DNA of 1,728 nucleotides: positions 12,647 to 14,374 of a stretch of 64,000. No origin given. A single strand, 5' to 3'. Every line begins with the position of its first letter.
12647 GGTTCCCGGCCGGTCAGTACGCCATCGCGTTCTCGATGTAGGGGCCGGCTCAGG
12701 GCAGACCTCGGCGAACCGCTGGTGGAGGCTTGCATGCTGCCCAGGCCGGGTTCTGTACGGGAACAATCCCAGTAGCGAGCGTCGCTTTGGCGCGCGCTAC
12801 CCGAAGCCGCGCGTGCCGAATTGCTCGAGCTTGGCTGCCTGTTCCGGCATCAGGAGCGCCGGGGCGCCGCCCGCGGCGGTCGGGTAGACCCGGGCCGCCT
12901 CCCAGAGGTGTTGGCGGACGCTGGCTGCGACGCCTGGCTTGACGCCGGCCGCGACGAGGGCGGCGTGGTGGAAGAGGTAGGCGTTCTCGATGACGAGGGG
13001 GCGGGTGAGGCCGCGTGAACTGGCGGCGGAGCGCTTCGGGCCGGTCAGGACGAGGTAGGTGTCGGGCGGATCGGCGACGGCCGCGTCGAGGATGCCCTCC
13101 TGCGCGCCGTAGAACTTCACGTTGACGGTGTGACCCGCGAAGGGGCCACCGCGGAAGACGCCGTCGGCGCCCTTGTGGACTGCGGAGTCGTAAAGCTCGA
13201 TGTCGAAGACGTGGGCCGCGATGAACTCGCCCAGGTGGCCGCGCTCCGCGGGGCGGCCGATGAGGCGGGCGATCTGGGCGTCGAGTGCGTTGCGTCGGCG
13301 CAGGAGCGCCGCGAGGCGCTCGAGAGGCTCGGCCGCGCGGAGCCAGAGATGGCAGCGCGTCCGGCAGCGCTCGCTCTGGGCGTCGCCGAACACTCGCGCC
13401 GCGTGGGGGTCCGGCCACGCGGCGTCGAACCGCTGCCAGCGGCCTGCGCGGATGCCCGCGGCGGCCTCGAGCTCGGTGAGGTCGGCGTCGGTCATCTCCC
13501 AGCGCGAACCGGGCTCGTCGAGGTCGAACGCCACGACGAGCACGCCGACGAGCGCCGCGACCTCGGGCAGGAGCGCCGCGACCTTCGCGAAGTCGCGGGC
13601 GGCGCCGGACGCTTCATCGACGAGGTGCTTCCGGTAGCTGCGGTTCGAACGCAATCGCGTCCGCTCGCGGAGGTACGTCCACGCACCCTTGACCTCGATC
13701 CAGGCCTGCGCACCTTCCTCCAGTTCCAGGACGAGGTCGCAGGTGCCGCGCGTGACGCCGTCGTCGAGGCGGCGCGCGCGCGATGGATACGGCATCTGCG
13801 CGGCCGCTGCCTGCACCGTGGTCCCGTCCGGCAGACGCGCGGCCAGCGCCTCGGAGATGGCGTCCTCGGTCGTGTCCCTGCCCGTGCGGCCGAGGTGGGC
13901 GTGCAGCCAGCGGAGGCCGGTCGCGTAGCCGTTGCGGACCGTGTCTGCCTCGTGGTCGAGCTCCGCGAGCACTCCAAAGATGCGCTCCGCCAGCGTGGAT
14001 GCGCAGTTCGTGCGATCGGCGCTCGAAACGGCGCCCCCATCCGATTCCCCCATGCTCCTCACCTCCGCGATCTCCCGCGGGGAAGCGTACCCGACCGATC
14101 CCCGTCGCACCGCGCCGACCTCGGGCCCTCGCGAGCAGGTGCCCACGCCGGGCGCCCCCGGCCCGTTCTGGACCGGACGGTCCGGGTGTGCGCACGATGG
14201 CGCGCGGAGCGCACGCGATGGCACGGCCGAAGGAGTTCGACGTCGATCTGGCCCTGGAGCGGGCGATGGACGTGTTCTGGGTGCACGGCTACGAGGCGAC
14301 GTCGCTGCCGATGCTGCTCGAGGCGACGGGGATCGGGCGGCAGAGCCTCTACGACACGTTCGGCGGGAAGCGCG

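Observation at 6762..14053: tRNA-adjacent lower-GC island encoding a C5-MTase / Vsr / Z1-ATPase / dual HNH restriction-like system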

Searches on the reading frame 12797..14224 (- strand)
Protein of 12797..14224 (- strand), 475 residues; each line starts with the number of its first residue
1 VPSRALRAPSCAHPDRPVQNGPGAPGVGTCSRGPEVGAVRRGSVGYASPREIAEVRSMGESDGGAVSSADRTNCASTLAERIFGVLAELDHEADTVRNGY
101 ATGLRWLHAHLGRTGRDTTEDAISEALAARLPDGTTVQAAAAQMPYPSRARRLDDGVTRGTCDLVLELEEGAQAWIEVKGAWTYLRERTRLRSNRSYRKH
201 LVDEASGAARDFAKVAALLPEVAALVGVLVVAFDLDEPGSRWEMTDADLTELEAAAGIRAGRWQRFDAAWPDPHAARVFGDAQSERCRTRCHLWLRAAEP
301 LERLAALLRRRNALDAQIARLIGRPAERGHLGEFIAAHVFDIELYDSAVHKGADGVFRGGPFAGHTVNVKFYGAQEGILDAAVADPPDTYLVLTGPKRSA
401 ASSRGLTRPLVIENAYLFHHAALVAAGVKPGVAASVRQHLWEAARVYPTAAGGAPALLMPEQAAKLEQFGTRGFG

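Call 4: search_protein_families(library=pfam, proteins=[window:12797-14224:-], max_evalue=0.01)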
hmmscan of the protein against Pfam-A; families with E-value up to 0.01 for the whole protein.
window:12797-14224:- (475 aa): 2 families
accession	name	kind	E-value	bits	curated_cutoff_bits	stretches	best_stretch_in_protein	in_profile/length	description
PF22522.2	DUF6998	-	0.0021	18.4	27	1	329-395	27-84/136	Family of unknown function (DUF6998)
PF24158.1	DUF7409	-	0.0024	18.5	27.8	1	420-437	29-46/47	Domain of unknown function (DUF7409)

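Call 5: search_protein_families(library=padloc, proteins=[window:12797-14224:-], max_evalue=0.01)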
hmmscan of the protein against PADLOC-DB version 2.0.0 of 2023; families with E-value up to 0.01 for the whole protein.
window:12797-14224:- (475 aa): 0 families

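Call 6: search_protein_families(library=ncbifam, proteins=[window:12797-14224:-], max_evalue=0.01)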
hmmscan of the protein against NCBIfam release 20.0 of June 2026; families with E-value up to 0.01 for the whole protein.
window:12797-14224:- (475 aa): 0 families

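Call 9: search_solved_structures(query=window:12797-14224:-, max_evalue=10)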
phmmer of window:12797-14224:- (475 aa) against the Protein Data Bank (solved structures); distinct sequences matched with E-value up to 10: 1.
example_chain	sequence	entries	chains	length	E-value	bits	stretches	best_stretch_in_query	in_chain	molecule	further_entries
7l7x_AAA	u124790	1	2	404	0.81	11.9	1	63-144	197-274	DegT/DnrJ/EryC1/StrS aminotransferase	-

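Call 37: find_homologous_proteins(query=window:12797-14224:-, max_evalue=0.001)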
Query window:12797-14224:- (475 aa): 14 proteins with E <= 0.001 among 8000 candidates.
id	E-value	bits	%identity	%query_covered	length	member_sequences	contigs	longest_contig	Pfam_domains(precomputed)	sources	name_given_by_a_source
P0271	3.5e-274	928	100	88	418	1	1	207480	-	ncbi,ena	-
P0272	5.4e-164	565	66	83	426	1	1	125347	-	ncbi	-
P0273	2.9e-146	506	59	83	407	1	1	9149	-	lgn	-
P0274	3.7e-118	414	51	86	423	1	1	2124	-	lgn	-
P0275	5.5e-46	176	58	36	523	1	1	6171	-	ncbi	-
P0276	8.3e-45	172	56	37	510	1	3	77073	PF22522.3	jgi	jgi:hypothetical protein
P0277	7.1e-43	165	54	33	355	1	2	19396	PF22784.2,PF05706.18,PF22522.3,PF22785.2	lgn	-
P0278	2.2e-42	164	56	37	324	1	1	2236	-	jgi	jgi:hypothetical protein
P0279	7.9e-39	152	51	35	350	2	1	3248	PF03167.26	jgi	jgi:hypothetical protein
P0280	1.1e-35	142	49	36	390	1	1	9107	-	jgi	jgi:hypothetical protein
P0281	1.7e-33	135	51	35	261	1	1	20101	-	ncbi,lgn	ncbi:MAG TPA: hypothetical protein VF070_03405 [Streptosporangiaceae bacterium]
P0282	3.4e-29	120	51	24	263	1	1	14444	-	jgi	-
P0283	2.5e-28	118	46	35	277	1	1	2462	-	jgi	jgi:hypothetical protein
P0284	2.5e-19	88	55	20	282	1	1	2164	PF22522.3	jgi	jgi:hypothetical protein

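Call 38: find_encoding_contigs(protein=P0271, flank=10000, max_places=3)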
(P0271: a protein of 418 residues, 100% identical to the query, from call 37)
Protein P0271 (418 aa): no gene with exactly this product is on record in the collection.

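Call 39: find_encoding_contigs(protein=P0272, flank=10000, max_places=3)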
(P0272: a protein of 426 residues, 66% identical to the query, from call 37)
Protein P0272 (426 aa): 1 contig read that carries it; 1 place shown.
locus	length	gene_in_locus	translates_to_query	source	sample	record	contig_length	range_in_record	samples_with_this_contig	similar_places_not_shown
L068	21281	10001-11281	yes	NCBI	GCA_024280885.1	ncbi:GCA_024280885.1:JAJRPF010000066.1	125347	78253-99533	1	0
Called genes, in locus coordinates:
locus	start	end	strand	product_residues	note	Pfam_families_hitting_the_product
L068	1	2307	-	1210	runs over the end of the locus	PF02369:Big_1 (faint), PF07210:DUF1416 (faint), PF13620:CarboxypepD_reg, PF22904:NOMO1-like_2nd (faint), PF00775:Dioxygenase_C (faint), PF13620:CarboxypepD_reg, PF13715:CarbopepD_reg_2 (weak), PF13620:CarboxypepD_reg, +5 more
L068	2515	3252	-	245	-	-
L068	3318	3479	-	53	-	PF07927:HicA_toxin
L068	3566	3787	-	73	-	PF15919:HicB_lk_antitox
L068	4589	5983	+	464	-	PF00589:Phage_integrase (weak)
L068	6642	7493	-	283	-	-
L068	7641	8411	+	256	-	PF13148:DUF3987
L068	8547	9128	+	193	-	-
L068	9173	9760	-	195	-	-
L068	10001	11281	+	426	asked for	-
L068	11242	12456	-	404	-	-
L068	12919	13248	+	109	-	PF13683:rve_3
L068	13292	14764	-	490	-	PF08357:SEFIR, PF13676:TIR_2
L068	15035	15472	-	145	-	-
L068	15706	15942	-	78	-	-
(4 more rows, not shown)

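Call 40: list_cluster_members(proteins=[P0271, P0272, P0001])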
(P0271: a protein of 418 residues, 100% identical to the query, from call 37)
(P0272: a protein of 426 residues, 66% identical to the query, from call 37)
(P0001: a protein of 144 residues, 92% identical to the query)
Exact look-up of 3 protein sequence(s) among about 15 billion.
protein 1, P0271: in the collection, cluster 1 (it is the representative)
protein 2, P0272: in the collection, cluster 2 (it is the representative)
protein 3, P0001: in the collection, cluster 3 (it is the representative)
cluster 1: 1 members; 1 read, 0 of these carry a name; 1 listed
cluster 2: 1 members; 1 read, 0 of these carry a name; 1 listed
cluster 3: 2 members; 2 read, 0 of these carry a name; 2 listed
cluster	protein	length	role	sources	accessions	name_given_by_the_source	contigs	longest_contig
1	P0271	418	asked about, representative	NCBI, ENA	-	-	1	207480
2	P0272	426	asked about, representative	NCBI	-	-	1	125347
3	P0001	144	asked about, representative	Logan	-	-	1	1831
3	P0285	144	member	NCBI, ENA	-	-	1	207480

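Call 41: find_encoding_contigs(protein=P0285, flank=10000, max_places=3)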
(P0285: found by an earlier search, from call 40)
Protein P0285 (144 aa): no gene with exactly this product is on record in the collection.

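Call 79: predict_structure(alignment_id=A4)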
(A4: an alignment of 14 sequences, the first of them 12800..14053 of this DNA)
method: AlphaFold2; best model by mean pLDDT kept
length: 418 residues; sequences in the alignment: 14
mean_pLDDT: 77.9   pTM: 0.69
mean pLDDT of the five models: 77.9, 70.5, 69.3, 69.3, 67.4
residues with pLDDT >= 90: 116; 70-90: 181; 50-70: 99; < 50: 22
segments of 3 or more residues with pLDDT < 50: 1-11, 126-130, 343-345
pLDDT, mean of each block of 10 residues (from residue 1): 39 70 89 75 71 68 88 92 92 63 85 90 64 60 76 86 88 74 62 72 61 56 54 82 82 88 92 93 91 86 94 83 85 90 52 85 91 80 90 73 90 67
secondary structure, 60 per line:
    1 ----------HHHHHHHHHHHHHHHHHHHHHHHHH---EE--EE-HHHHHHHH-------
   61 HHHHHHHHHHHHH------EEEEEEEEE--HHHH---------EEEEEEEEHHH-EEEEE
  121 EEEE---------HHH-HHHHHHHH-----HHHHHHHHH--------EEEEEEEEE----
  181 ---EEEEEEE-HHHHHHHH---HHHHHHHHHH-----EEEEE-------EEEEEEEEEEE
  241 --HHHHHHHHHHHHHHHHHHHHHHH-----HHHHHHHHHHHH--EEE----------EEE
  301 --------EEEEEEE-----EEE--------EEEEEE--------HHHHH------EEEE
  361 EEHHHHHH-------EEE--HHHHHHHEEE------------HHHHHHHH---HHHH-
elements in order: H11-35 H46-53 H61-73 E80-88 H91-94 E104-111 E116-124 H138-145 H151-159 E168-176 E184-190 H192-199 H203-212 E218-222 E230-240 H243-265 H271-282 E285-287 E298-300 E309-315 E321-323 E332-337 H346-350 E357-362 H363-368 E376-378 H381-387 E388-390 H403-410 H414-417
